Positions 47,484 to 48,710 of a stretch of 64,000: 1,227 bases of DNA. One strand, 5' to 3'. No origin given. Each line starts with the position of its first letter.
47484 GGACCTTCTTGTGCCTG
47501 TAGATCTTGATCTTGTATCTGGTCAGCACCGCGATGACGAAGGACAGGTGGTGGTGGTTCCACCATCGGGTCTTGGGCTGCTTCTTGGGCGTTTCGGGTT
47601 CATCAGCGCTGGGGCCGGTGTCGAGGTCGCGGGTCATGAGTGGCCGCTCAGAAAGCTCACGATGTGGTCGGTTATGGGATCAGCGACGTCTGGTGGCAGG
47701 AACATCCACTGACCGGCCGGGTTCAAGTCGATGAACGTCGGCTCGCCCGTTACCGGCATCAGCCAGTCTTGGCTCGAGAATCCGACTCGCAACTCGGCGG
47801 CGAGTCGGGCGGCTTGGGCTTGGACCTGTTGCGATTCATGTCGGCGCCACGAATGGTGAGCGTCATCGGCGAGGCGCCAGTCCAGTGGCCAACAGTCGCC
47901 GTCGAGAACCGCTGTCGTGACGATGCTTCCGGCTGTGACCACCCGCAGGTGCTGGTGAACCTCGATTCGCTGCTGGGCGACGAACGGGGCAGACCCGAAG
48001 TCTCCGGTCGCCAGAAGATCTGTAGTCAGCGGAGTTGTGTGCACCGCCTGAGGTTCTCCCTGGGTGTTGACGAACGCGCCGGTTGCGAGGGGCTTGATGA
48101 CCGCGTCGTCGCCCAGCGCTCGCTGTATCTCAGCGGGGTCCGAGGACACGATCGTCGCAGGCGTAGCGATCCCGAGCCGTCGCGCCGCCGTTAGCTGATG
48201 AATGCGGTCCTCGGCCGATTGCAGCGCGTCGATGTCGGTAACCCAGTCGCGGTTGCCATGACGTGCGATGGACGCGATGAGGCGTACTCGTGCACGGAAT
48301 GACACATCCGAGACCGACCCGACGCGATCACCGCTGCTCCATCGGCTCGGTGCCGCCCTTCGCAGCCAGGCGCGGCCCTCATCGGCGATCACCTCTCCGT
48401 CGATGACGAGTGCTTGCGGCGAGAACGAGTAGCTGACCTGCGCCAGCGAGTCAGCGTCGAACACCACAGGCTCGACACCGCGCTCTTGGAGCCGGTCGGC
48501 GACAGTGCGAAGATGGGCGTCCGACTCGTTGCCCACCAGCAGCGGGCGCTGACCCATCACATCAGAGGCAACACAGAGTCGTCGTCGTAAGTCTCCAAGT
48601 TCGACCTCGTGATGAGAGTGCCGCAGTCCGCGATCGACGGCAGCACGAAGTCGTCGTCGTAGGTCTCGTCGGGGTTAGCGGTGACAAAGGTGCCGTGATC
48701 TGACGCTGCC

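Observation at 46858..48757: Graspetide-like RiPP cassette: two-core precursor, ATP-grasp maturase and a multi-TM protein, all translationally coupled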

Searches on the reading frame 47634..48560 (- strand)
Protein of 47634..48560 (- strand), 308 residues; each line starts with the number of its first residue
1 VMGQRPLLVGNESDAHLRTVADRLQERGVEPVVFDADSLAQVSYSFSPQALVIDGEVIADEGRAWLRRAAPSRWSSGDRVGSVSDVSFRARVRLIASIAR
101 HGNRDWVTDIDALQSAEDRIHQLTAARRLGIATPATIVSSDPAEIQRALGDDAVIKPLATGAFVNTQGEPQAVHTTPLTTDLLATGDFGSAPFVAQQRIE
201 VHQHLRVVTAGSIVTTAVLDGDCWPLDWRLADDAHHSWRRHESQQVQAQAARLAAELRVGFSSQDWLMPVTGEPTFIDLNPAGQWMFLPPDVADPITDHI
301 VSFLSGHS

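Call 3: search_protein_families(library=pfam, proteins=[window:47634-48560:-], max_evalue=1)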
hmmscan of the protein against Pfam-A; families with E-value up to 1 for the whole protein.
window:47634-48560:- (308 aa): 1 family
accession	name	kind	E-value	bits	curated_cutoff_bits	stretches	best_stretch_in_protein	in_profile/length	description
PF13646.12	HEAT_2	-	0.15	12.8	27.7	0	87-132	13-58/88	HEAT repeats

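Call 4: search_protein_families(library=ncbifam, proteins=[window:47634-48560:-], max_evalue=1)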
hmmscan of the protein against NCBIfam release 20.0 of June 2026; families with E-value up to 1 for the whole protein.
window:47634-48560:- (308 aa): 8 families
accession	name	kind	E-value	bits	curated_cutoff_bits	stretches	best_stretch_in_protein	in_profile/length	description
TIGR04187.1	GRASP_SAV_5884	subfamily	2.8e-28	99.1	350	1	8-304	4-311/312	ATP-grasp ribosomal peptide maturase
TIGR04185.1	ATPgraspMvdC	equivalog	3.5e-24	85.5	425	1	19-304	15-316/318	MvdC family ATP-grasp ribosomal peptide maturase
TIGR04184.1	ATPgraspMvdD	equivalog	2e-16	60.1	475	1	108-299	113-314/321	MvdD family ATP-grasp ribosomal peptide maturase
TIGR04192.1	GRASP_w_spasm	equivalog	0.00035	20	230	1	122-286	130-300/318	grasp-with-spasm system ATP-grasp peptide maturase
NF005315.0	PRK06849.1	equivalog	0.0032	16.5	406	1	107-204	105-199/389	hypothetical protein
NF040720.1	MptN_Meth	equivalog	0.023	13.8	350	1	82-158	68-143/291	tetrahydromethanopterin:alpha-L-glutamate ligase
NF010724.0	PRK14126.1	equivalog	0.14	11.9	80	1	2-22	14-34/87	cell division protein ZapA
TIGR02144.1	LysX_arch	equivalog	0.17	10.9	275.6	1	90-158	59-130/281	lysine biosynthesis protein LysX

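Call 5: search_protein_families(library=padloc, proteins=[window:47634-48560:-], max_evalue=1)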
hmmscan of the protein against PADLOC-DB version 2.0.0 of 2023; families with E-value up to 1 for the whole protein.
window:47634-48560:- (308 aa): 0 families

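Call 7: find_homologous_proteins(query=window:47634-48560:-)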
Query window:47634-48560:- (308 aa): 94 proteins with E <= 0.001 among 8000 candidates.
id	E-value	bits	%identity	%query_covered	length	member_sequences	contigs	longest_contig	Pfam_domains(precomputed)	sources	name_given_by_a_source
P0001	1.2e-199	680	100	100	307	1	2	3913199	-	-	-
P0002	1.4e-162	558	81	100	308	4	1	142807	-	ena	-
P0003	1.9e-162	558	82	100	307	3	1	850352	-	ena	-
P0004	2.4e-161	554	81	99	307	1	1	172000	-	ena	-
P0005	3.5e-161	553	81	99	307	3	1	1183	-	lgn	-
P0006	3.9e-161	553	81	100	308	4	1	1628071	-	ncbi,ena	-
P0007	5.7e-161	553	81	99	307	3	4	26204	-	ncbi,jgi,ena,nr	ncbi:MAG: hypothetical protein OXD34_12005 [bacterium]|nr:hypothetical protein [bacterium]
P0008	7.2e-161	552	81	100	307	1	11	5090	-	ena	-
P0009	1.1e-160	552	80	99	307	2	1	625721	-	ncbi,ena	-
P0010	3.7e-159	547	80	100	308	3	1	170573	-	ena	-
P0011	6.3e-159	546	81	100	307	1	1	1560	-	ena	-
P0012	6.4e-159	546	81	100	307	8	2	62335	-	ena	-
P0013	3.2e-157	540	80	99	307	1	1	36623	-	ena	-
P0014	4.5e-157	540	80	100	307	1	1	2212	-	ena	-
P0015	5.5e-157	540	79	100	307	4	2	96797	-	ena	-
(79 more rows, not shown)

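Call 9: find_related_loci(query=A1, collection=genome_contigs, flank=6000)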
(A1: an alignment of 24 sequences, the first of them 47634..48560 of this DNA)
Query A1 (308 aa) in genome_contigs; peptide patterns used: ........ (x = any residue, [..] = any of these).
48 stretches matched a pattern; 40 encode a relative of the query (tblastn E <= 1e-3); 40 distinct loci.
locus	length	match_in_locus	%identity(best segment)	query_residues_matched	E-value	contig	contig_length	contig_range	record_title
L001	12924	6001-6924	81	1-308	3e-164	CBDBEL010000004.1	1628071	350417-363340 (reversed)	MAG: Candidatus Aldehydirespirator sp. isolate 42010ebb-ea2b-4a2b-9d13-79554d05c50f genome assembly, contig: contig_4, w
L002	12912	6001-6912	80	4-307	4e-161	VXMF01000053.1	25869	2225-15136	MAG: Terriglobia bacterium isolate SB0661_bin_30 NODE_1709_length_25869_cov_87.002634, whole genome shotgun sequence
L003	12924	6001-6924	78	1-308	9e-161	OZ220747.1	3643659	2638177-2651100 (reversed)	MAG: Acidimicrobiales bacterium isolate 24b51cff-2c1d-4890-b593-b7e190b4cd9e genome assembly, chromosome: 1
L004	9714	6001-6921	78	1-307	4e-160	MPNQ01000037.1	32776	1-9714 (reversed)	MAG: marine group bacterium Sva0996 bin134 NODE_2059_length_32776_cov_18.4863_ID_4117, whole genome shotgun sequence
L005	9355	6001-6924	76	1-308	7e-160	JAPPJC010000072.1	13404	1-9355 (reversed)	MAG: Acidimicrobiaceae bacterium isolate RHO2_bin_38 NODE_5499_length_13404_cov_8.443479, whole genome shotgun sequence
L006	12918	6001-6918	80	1-306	2e-157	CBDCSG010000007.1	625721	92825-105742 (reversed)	MAG: Acidimicrobiales bacterium isolate 4bfa7ccb-6d32-468a-bdc8-90cf7c7e981b genome assembly, contig: contig_7, whole ge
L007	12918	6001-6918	75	1-306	7e-152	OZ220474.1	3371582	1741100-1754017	MAG: Acidimicrobiales bacterium isolate 4b812a4e-3496-474d-945e-b88e54f0514e genome assembly, chromosome: 1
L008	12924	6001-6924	67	1-308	6e-142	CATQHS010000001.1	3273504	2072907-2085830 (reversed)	MAG: uncultured Acidimicrobiales bacterium isolate 560520c5-c18b-440b-b2bf-76b0f8004c07 genome assembly, contig: contig_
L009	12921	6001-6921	65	1-307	4e-133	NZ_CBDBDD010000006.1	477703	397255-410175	MAG: Candidatus Poriferisodalis sp. isolate 1824d3bc-1d7c-4dc2-bee8-215acda66181 contig_6, whole genome shotgun sequence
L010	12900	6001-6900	64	7-306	3e-125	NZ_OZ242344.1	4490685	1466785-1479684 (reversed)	MAG: Candidatus Poriferisodalis sp. isolate 8d09cab2-a5e3-4315-8558-28a0e2063156 chromosome 1, complete sequence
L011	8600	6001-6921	62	1-307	1e-122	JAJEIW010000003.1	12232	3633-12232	MAG: Acidimicrobiia bacterium isolate p16x63bins.71 k141_36264, whole genome shotgun sequence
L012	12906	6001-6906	40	4-306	1e-60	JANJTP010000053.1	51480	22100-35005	MAG: Solirubrobacteraceae bacterium isolate RX2_metabat.bin.12 RX2_k141_670916, whole genome shotgun sequence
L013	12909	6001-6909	39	7-306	2e-55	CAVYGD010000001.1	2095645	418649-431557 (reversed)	MAG: uncultured bacterium isolate MFD01248.bin.2.31 genome assembly, contig: contig_10690, whole genome shotgun sequence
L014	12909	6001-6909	36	7-304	8e-55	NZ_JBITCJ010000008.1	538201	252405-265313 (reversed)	Amycolatopsis sp. NPDC051758 NPDC051758_379_E10.ctg-0008, whole genome shotgun sequence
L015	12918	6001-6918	36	6-305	7e-55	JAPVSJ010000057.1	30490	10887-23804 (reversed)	MAG: Actinomycetota bacterium isolate WN3_metabat.1 k97_392502, whole genome shotgun sequence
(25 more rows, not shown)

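Call 24: search_solved_structures(query=A1, max_evalue=0.01, show_alignments=1)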
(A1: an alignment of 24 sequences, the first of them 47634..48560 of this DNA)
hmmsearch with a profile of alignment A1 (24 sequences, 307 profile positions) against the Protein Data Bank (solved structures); distinct sequences matched with E-value up to 0.01: 6.
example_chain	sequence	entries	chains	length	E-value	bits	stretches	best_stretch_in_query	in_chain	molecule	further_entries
7m4s_A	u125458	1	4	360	3.7e-35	124.8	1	5-304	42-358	AMdnB protein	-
5ig8_A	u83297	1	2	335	1.8e-31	112.7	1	10-303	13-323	ATP grasp ligase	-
5ig9_A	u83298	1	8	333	1.4e-25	93.4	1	16-303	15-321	ATP grasp ligase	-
9bou_A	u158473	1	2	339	1.3e-23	87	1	4-304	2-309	MvdD-like pre-ATP grasp domain-containing protein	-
7mgv_A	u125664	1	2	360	1.9e-23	86.4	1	4-305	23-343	CdnC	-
7drm_A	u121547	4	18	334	2e-15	60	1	4-280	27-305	ATP-grasp domain-containing protein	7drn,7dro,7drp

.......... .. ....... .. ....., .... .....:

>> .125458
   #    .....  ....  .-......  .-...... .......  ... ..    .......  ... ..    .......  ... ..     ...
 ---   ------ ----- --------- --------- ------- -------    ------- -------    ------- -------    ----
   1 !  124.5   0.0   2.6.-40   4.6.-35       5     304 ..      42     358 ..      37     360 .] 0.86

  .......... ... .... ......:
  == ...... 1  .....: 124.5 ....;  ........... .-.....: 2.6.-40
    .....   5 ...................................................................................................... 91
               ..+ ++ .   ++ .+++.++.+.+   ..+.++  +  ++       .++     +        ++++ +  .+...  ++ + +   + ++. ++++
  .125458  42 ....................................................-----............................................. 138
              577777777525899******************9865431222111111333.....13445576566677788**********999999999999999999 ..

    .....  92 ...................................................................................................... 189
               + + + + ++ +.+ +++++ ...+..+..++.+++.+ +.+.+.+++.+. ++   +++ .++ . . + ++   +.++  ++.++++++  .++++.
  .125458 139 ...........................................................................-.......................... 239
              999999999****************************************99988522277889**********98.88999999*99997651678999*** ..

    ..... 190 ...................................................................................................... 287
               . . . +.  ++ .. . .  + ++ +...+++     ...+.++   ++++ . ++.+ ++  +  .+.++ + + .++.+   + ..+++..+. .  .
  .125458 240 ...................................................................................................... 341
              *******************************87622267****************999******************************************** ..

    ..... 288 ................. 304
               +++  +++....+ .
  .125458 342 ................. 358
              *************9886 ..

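Call 64: find_homologous_proteins(query=L015:6949-7530:+)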
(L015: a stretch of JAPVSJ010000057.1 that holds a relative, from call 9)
Query L015:6949-7530:+ (193 aa): 186 proteins with E <= 0.001 among 4857 candidates; the best 120 are listed.
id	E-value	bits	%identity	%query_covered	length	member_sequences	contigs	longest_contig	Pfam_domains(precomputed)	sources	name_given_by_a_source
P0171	1.0e-115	402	99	100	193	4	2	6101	-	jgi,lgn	-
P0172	2.1e-98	346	84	100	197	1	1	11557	-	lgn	-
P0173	4.4e-97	341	83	100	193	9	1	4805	-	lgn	-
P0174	5.9e-96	338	82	100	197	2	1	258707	-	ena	-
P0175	2.8e-93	329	80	100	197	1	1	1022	-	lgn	-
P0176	3.4e-93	329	80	99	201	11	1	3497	-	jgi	jgi:hypothetical protein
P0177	3.6e-91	322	79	100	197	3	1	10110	-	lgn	-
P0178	1.3e-89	317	77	99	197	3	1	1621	-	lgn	-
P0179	5.7e-89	315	77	99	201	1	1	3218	-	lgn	-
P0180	5.3e-88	312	75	100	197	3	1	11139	-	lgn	-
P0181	5.3e-86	305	77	95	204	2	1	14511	-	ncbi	-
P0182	1.3e-75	271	69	95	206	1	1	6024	-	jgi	jgi:hypothetical protein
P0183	8.7e-74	265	62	99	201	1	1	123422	-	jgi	jgi:hypothetical protein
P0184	9.3e-74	265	64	99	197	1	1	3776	-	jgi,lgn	jgi:hypothetical protein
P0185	7.7e-73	262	65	99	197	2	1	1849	-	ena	-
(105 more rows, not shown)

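Call 71: search_protein_families(library=padloc, alignment_id=A4, max_evalue=0.00001)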
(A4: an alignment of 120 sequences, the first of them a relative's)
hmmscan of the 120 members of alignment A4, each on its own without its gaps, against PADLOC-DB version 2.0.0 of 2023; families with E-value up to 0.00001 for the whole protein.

A. member 1, L001:4570-4941:+ (123 aa): 0 families

B. families by the number of members that match (of 120 scanned): 107 families (the first 25 are shown)
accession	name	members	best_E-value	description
PDLC04134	mad2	3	9.4e-27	mads_2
PDLC03029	MTase_I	2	1.8e-250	Type I methyltransferase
PDLC02579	DrmB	2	3.9e-77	DrmB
PDLC02361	PifA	2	9.2e-76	PifA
PDLC02583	DrmB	2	5.6e-72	DrmB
PDLC03026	MTase_I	2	2.7e-71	Type I methyltransferase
PDLC02584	DrmB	2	4.5e-71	DrmB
PDLC03027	MTase_I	2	9.3e-48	Type I methyltransferase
PDLC03031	MTase_I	2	1.2e-42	Type I methyltransferase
PDLC03022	MTase_I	2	1.3e-42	Type I methyltransferase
PDLC03035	MTase_I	2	5.2e-34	Type I methyltransferase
PDLC03021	MTase_I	2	2e-33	Type I methyltransferase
PDLC03032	MTase_I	2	2.1e-30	Type I methyltransferase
PDLC03033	MTase_I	2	1.2e-29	Type I methyltransferase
PDLC03240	MTase_II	2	9.5e-26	Type II methyltransferase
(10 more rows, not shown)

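Call 72: search_protein_families(library=pfam, alignment_id=A4, max_evalue=0.00001)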
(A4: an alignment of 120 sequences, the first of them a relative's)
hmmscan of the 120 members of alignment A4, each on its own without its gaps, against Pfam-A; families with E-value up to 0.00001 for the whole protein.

A. member 1, L001:4570-4941:+ (123 aa): 0 families

B. families by the number of members that match (of 120 scanned): 78 families (the first 25 are shown)
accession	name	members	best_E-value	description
PF00589.27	Phage_integrase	6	4.9e-37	Phage integrase family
PF02384.22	N6_Mtase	4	3.6e-59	N-6 DNA Methylase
PF13191.12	AAA_16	4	4e-09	AAA ATPase domain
PF13245.12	AAA_19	3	1.9e-12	AAA domain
PF13701.12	DDE_Tnp_1_4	2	6e-71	Transposase DDE domain group 1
PF08751.17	TrwC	2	1.2e-62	TrwC relaxase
PF13604.12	AAA_30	2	1.7e-55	AAA domain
PF07693.20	KAP_NTPase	2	4.9e-47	KAP family P-loop domain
PF08808.17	RES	2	2.3e-12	RES domain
PF02899.23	Phage_int_SAM_1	2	7.2e-11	Phage integrase, N-terminal SAM-like domain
PF09369.15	MZB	2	3.4e-10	MrfA Zn-binding domain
PF01609.27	DDE_Tnp_1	2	8.9e-10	Transposase DDE domain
PF07505.17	DUF5131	1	3.9e-98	Protein of unknown function (DUF5131)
PF24684.1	Vgb_lyase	1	2.9e-61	Virginiamycin B lyase family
PF00202.27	Aminotran_3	1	5.6e-53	Aminotransferase class-III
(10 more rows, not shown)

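Call 89: predict_structure(alignment_id=A1)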
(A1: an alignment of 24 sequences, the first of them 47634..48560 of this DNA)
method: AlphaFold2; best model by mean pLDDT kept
length: 308 residues; sequences in the alignment: 24
mean_pLDDT: 89.4   pTM: 0.88
mean pLDDT of the five models: 89.4, 88.8, 88.6, 86.8, 82.6
residues with pLDDT >= 90: 214; 70-90: 71; 50-70: 18; < 50: 5
segments of 3 or more residues with pLDDT < 50: 74-77
pLDDT, mean of each block of 10 residues (from residue 1): 80 90 96 90 91 90 83 53 80 91 92 91 97 96 94 87 72 88 87 92 97 96 91 94 97 96 96 95 85 96 89
secondary structure, 60 per line:
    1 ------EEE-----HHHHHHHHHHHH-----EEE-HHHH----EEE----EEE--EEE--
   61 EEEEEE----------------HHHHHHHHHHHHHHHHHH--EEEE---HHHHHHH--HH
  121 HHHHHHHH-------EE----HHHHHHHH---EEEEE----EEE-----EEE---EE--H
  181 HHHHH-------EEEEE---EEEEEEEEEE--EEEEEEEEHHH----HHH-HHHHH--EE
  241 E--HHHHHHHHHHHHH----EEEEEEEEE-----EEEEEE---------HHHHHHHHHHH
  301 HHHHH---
elements in order: E7-9 H15-26 E32-34 H36-39 E44-46 E51-53 E56-58 E61-66 H83-100 E103-106 H110-116 H119-128 H142-149 E153-157 E162-164 E170-172 H180-185 E193-197 E201-210 E213-220 H232-236 E239-241 H244-256 E261-269 E275-280 H290-305
